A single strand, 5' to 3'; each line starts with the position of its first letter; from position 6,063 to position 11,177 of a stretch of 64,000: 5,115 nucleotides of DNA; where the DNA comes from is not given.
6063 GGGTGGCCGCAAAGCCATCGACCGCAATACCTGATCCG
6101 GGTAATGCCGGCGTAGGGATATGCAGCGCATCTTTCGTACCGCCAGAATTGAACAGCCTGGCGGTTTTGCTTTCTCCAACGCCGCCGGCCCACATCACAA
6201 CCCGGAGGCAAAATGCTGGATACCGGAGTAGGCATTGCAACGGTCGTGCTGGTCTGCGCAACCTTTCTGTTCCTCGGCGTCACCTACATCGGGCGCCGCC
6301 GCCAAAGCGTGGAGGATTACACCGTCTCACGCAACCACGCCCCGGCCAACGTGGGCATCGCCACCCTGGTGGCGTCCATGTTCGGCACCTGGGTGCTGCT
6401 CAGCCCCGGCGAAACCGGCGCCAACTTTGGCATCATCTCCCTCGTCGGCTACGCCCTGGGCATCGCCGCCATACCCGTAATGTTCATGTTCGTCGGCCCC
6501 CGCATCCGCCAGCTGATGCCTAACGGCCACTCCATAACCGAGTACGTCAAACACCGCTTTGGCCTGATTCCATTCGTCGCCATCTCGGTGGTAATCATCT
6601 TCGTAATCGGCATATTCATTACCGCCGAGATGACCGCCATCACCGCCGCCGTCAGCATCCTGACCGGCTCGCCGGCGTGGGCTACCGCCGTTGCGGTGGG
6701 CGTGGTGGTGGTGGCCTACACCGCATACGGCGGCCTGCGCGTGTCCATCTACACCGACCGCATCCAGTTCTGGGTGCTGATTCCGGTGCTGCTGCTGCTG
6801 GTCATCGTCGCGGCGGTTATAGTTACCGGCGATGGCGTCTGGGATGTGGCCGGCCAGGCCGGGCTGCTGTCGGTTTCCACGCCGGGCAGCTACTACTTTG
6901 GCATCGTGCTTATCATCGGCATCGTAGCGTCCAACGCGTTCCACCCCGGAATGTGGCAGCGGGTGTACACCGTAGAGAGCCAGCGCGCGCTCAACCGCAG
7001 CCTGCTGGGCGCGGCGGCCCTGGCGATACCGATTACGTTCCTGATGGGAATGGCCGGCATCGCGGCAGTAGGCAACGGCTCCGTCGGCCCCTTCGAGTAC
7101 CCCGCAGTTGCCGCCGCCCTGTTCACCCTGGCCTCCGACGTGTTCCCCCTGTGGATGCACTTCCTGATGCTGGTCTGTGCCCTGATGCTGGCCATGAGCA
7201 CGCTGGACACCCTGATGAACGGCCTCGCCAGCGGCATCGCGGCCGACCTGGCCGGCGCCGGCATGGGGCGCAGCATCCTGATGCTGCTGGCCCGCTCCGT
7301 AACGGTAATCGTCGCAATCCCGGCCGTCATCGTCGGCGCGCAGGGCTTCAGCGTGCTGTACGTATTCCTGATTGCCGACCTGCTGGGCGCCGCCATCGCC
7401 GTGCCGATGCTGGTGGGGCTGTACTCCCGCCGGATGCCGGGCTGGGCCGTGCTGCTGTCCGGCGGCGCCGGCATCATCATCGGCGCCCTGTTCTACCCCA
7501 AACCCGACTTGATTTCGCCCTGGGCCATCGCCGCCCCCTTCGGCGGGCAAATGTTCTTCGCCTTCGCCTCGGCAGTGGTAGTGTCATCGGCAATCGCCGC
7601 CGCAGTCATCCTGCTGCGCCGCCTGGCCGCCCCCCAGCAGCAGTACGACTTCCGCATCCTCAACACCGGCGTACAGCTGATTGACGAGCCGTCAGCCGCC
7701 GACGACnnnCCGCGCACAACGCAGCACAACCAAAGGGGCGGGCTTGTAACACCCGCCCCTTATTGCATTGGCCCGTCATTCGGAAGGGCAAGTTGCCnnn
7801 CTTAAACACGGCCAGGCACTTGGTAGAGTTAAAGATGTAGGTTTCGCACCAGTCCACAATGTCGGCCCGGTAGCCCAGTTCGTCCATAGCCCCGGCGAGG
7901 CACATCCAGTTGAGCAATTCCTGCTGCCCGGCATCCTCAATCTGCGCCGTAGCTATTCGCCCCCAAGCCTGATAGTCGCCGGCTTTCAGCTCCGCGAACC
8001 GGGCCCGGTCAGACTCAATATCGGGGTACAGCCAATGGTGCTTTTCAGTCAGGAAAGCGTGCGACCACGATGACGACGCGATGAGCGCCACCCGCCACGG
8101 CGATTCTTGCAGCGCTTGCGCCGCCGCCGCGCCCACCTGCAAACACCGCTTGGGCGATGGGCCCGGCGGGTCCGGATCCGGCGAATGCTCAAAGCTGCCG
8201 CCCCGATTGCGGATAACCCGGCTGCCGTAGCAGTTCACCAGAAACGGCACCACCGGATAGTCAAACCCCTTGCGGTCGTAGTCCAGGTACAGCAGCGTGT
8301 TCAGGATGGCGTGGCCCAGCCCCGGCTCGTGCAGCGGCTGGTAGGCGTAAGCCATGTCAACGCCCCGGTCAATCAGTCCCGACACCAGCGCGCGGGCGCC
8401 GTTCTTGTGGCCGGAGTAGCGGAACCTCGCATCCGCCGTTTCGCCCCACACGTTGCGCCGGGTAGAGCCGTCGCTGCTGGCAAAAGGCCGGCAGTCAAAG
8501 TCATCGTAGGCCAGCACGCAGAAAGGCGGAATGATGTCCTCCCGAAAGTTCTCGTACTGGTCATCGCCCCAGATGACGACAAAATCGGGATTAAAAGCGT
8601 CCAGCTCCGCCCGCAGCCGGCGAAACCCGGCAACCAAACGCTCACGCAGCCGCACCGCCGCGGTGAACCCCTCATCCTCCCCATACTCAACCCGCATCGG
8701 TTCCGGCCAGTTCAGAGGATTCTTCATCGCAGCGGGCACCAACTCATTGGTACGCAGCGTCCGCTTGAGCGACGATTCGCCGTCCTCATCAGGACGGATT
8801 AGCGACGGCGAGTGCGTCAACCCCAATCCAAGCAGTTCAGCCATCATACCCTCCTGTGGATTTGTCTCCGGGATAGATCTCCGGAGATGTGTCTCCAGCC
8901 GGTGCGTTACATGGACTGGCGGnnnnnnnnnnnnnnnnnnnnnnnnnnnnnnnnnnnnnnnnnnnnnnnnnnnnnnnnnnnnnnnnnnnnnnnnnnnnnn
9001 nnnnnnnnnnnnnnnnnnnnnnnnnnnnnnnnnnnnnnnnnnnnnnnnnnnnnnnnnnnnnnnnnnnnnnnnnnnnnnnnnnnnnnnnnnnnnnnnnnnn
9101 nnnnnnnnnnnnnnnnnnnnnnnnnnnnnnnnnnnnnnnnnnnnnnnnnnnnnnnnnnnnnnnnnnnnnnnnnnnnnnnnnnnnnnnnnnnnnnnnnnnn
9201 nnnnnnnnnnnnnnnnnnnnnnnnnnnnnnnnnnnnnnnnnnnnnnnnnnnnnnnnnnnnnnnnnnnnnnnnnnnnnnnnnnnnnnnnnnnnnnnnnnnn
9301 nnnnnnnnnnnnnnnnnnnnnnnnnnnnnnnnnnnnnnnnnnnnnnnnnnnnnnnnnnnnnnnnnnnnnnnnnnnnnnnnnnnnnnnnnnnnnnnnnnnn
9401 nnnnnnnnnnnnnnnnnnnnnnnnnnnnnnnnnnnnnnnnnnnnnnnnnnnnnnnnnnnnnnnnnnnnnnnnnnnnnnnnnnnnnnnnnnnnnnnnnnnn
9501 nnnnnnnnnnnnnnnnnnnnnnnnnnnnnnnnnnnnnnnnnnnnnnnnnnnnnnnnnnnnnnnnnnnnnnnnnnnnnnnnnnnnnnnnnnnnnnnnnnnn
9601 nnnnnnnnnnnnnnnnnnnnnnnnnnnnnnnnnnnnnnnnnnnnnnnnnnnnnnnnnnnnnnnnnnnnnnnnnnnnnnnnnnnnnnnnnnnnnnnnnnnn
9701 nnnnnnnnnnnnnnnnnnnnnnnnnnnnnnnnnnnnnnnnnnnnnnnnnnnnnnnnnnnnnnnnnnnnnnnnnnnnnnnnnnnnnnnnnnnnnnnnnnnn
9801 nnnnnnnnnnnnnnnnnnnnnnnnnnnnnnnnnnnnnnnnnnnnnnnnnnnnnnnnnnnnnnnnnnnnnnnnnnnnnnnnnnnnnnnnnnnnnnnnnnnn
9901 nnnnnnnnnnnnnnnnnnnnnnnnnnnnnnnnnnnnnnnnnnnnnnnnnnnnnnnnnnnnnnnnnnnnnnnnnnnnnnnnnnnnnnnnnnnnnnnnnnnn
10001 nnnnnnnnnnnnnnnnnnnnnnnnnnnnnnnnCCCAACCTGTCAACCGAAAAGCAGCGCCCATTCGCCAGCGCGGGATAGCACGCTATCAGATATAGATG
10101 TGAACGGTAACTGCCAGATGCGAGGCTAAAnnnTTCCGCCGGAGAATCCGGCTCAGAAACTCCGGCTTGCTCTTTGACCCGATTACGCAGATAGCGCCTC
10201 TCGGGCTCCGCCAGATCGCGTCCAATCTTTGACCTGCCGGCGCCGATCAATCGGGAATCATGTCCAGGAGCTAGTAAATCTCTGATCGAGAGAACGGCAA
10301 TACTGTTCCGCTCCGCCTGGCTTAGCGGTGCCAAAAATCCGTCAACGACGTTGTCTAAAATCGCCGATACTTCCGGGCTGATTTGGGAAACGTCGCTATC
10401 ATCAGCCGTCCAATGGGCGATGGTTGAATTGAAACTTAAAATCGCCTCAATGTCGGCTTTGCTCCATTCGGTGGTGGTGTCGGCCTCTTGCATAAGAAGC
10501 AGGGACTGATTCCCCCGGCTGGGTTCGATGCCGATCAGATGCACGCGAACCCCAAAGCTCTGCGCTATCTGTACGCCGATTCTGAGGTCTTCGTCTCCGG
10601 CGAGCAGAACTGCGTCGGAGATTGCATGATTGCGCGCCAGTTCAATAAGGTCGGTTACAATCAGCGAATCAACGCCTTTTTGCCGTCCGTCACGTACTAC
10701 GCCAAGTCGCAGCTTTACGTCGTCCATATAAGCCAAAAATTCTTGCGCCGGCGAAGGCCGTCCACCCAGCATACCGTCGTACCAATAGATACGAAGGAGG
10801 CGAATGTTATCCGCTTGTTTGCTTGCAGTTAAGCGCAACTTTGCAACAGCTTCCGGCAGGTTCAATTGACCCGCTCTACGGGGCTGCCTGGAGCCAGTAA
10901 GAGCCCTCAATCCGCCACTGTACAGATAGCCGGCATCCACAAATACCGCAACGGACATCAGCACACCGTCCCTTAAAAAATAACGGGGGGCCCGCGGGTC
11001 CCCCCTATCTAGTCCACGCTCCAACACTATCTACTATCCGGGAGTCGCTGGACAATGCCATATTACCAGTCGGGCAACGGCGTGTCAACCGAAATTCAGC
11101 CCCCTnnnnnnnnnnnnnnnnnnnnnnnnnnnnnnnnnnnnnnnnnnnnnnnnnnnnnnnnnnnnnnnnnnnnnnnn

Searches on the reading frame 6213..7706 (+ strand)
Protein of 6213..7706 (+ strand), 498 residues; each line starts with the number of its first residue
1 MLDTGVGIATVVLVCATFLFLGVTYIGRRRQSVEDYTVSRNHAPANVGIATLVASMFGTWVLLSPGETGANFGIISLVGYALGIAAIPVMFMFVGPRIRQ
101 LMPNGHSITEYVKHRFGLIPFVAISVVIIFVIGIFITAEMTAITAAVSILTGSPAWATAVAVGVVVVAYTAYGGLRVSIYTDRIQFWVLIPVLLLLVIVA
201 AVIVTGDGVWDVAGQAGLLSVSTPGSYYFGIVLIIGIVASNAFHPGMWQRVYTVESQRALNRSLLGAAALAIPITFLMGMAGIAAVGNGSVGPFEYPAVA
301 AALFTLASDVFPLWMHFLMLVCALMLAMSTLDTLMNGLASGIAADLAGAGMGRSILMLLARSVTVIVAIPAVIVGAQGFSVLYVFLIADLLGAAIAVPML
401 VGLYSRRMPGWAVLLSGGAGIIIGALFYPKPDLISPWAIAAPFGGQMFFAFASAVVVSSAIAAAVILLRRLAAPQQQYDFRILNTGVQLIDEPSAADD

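Call 39: search_protein_families(library=pfam, proteins=[window:6213-7706:+], max_evalue=0.001)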
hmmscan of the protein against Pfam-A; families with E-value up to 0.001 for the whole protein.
window:6213-7706:+ (498 aa): 1 family
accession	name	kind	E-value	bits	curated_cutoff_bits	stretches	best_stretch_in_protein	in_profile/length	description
PF00474.23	SSF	-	1.5e-12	47.6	22.8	1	38-408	4-394/406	Sodium:solute symporter family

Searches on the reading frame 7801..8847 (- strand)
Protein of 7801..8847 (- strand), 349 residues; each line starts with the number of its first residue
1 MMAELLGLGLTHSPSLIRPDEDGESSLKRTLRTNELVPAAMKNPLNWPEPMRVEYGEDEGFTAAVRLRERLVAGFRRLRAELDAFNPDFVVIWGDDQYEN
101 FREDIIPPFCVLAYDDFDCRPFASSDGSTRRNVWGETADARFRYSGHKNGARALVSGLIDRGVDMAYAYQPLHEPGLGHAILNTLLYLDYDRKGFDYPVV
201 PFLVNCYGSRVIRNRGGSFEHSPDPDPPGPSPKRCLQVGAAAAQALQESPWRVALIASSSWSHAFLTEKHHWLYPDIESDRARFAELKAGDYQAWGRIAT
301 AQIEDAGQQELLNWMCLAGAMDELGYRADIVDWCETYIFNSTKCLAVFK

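Call 39: search_protein_families(library=pfam, proteins=[window:7801-8847:-], max_evalue=0.001)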
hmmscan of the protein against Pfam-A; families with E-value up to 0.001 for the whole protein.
window:7801-8847:- (349 aa): 1 family
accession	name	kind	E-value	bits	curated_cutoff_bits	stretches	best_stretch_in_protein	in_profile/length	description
PF02900.23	LigB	-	3.9e-09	36.4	26.3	1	228-323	145-246/269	Catalytic LigB subunit of aromatic ring-opening dioxygenase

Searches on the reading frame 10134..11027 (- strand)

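Call 39: search_protein_families(library=pfam, proteins=[window:10134-11027:-], max_evalue=0.001)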
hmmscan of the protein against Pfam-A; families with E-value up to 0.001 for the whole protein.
window:10134-11027:- (298 aa): 1 family
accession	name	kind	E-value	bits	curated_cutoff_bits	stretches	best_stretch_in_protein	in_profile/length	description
PF01936.24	NYN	-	3.8e-09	37.6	24.2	1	26-185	2-141/145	NYN domain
